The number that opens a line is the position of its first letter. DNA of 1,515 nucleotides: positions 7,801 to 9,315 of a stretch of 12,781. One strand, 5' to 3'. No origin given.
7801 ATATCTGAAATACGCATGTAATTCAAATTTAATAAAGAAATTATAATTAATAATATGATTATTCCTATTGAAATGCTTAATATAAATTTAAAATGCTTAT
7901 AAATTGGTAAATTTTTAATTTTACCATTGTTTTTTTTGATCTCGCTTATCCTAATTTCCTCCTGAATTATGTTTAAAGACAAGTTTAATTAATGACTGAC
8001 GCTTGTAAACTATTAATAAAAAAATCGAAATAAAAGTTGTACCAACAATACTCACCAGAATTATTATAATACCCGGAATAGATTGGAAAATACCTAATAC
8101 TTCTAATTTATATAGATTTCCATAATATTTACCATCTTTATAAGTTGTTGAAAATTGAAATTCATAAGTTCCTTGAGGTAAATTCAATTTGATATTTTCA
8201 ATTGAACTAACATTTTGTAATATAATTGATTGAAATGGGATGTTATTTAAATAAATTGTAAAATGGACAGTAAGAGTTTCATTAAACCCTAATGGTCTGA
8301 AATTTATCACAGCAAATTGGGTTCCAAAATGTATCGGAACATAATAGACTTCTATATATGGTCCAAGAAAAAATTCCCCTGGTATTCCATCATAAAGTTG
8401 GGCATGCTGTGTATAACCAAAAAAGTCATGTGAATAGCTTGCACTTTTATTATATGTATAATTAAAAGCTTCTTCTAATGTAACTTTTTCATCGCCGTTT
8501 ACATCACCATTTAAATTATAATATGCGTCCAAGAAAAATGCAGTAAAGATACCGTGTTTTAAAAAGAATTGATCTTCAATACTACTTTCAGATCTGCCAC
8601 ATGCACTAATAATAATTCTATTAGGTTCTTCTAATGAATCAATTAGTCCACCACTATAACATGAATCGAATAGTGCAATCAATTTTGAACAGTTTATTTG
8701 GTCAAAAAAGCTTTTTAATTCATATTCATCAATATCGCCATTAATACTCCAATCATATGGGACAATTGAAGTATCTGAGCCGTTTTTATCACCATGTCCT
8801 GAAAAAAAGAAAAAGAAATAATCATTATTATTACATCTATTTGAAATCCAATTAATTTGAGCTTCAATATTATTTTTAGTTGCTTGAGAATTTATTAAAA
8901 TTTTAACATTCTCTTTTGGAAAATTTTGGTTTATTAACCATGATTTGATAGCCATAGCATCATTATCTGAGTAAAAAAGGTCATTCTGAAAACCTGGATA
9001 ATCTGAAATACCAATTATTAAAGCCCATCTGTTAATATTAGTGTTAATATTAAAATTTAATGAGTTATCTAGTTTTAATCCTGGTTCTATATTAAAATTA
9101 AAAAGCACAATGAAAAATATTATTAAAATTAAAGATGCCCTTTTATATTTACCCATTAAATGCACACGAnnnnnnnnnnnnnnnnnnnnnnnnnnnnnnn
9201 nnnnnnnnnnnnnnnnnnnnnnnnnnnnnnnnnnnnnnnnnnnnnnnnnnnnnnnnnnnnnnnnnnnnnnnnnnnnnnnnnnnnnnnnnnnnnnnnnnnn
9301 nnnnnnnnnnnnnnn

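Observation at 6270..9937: Candidate undescribed operon: UEV-like protein + surface-anchored caspase + two-TM helical protein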

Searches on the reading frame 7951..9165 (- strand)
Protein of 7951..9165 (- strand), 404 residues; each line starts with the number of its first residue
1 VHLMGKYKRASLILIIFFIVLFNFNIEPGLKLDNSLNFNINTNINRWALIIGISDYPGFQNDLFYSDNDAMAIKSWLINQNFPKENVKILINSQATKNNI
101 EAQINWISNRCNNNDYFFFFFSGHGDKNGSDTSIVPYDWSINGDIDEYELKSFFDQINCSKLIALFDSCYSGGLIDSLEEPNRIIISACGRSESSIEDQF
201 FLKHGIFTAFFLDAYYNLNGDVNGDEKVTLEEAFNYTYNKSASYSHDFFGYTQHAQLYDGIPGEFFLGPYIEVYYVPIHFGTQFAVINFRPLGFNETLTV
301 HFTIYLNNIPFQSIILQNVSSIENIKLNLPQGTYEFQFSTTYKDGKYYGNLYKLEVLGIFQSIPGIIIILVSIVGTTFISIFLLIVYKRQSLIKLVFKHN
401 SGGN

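Call 5: search_protein_families(library=pfam, proteins=[window:7951-9165:-], max_evalue=0.1)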
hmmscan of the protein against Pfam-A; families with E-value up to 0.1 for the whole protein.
window:7951-9165:- (404 aa): 3 families
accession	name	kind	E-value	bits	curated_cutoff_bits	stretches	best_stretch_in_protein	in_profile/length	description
PF00656.27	Peptidase_C14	-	1.9e-18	67.5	21.4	1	46-193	2-171/233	Caspase domain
PF01650.23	Peptidase_C13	-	3.7e-06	27.1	22.8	1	112-241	106-234/258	Peptidase C13 family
PF22612.2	GH113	-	0.053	13.3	27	1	98-157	192-250/289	Glycoside Hydrolase Family 113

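Call 38: find_homologous_proteins(query=window:7951-9165:-, max_evalue=1e-10)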
Query window:7951-9165:- (404 aa): 76 proteins with E <= 1e-10 among 4202 candidates.
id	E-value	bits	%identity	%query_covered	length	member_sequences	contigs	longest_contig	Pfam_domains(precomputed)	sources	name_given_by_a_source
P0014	3.1e-166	572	100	64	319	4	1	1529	-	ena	-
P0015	2.2e-130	453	56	92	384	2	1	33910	PF00656.28,PF01650.24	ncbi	ncbi:MAG: caspase family protein [Candidatus Helarchaeota archaeon]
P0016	1.9e-120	421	49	98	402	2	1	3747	PF00656.28,PF01650.24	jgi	jgi:hypothetical protein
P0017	3.2e-118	413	50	90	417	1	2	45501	PF00656.28,PF01650.24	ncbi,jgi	ncbi:MAG: caspase family protein [Candidatus Helarchaeota archaeon]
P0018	3.6e-118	413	51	98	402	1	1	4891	PF00656.28,PF01650.24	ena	-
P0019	4.9e-112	393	52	89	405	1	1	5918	PF00656.28,PF01650.24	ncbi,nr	ncbi:MAG: hypothetical protein GF329_15780 [Candidatus Lokiarchaeota archaeon]|nr:hypothetical prote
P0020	1.9e-79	286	57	56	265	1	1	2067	PF00656.28,PF01650.24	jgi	-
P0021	1.8e-41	161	39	56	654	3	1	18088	PF00656.28,PF18884.6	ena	-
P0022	3.1e-33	134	39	50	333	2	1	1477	PF00656.28,PF01650.24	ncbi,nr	ncbi:MAG: caspase family protein, partial [Nitrososphaerales archaeon]|nr:caspase family protein [Ni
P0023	1.6e-31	128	35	55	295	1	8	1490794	PF00656.28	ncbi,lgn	ncbi:MAG: caspase family protein [Candidatus Methanosuratincola petrocarbonis]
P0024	9.7e-31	125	37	53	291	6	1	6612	PF00656.28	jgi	-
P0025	1.4e-29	122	38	56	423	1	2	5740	PF00656.28,PF01650.24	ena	-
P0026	1.1e-28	119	39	48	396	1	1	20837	PF00656.28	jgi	jgi:hypothetical protein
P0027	6.4e-28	116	37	48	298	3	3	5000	PF00656.28,PF01650.24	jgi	-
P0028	8.8e-27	112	38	48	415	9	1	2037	PF00656.28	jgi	jgi:hypothetical protein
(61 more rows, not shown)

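Call 64: find_encoding_contigs(protein=P0016, flank=5000, max_places=2)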
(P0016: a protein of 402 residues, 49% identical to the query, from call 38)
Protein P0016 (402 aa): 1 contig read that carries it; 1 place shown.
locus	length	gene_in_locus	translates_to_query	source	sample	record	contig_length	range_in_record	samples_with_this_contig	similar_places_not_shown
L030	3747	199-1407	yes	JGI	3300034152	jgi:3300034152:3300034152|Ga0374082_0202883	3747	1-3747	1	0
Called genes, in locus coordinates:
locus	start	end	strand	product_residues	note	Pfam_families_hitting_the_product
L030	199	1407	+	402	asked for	PF00656:Peptidase_C14, PF01650:Peptidase_C13 (weak)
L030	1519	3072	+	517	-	-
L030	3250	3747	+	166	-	?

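Call 66: search_protein_families(library=padloc, proteins=[window:7951-9165:-], max_evalue=0.01)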
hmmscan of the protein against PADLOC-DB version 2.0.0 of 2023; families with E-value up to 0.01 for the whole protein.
window:7951-9165:- (404 aa): 1 family
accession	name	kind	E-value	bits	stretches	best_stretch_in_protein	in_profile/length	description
PDLC02987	caspase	-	1.1e-16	59.1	1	45-233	2-167/453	-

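Call 67: search_protein_families(library=ncbifam, proteins=[window:7951-9165:-], max_evalue=0.01)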
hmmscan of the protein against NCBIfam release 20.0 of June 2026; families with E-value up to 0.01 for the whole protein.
window:7951-9165:- (404 aa): 1 family
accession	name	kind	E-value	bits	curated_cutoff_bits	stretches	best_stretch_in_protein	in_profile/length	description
NF047832.1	caspase_w_EACC1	subfamily_domain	1.2e-09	38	140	1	47-239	2-206/211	caspase, EACC1-associated type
